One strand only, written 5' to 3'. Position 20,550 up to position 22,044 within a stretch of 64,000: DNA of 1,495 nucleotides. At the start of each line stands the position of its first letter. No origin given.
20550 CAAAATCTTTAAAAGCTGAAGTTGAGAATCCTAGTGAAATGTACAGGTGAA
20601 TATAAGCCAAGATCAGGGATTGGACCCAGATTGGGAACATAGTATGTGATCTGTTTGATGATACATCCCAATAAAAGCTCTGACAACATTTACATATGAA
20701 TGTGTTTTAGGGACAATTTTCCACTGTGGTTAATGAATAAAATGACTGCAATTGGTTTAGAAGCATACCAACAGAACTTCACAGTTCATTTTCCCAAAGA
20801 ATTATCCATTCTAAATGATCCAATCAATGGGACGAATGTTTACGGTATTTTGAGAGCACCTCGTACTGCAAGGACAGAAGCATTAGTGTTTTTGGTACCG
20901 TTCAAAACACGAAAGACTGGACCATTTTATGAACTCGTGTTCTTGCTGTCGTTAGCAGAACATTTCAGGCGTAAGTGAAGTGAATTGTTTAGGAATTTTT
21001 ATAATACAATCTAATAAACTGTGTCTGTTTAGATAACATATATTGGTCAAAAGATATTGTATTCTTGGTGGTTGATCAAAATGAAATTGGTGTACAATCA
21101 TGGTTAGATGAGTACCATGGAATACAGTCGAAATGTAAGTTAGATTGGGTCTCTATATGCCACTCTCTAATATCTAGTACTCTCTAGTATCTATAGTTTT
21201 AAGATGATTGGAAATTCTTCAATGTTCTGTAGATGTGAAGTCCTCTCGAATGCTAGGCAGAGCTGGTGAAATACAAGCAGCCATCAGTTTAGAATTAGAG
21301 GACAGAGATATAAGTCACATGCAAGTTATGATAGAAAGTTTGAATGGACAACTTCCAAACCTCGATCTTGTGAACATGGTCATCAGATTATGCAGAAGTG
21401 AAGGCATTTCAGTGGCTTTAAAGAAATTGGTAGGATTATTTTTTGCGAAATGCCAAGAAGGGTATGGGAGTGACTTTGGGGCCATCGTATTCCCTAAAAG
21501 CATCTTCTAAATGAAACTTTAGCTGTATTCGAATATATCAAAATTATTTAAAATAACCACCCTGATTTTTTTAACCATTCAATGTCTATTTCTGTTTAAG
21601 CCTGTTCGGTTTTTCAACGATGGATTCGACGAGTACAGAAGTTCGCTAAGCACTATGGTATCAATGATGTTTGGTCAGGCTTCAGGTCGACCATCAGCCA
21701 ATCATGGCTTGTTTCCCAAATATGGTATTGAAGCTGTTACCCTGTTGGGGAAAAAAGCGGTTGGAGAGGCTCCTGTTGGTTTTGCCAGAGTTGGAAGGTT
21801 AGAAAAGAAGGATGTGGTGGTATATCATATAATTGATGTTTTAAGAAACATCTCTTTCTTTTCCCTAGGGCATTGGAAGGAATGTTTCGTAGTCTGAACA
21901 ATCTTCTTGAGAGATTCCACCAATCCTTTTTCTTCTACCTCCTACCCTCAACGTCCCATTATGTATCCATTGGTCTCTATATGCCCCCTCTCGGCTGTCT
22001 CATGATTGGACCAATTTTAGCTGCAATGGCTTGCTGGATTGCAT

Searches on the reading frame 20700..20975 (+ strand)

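Call 60: search_protein_families(library=pfam, proteins=[window:20700-20975:+], max_evalue=0.001)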
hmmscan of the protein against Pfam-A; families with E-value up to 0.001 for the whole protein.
window:20700-20975:+ (92 aa): 1 family
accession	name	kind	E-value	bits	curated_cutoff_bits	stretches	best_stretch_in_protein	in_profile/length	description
PF04114.19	Gaa1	-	1.7e-10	41.1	28.6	1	43-92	1-51/497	Gaa1-like, GPI transamidase component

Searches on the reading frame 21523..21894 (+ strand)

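Call 60: search_protein_families(library=pfam, proteins=[window:21523-21894:+], max_evalue=0.001)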
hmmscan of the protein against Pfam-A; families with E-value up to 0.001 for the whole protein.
window:21523-21894:+ (124 aa): 1 family
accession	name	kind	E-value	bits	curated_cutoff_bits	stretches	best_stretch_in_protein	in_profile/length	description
PF04114.19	Gaa1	-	2.4e-12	47.2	28.6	1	33-93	157-217/497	Gaa1-like, GPI transamidase component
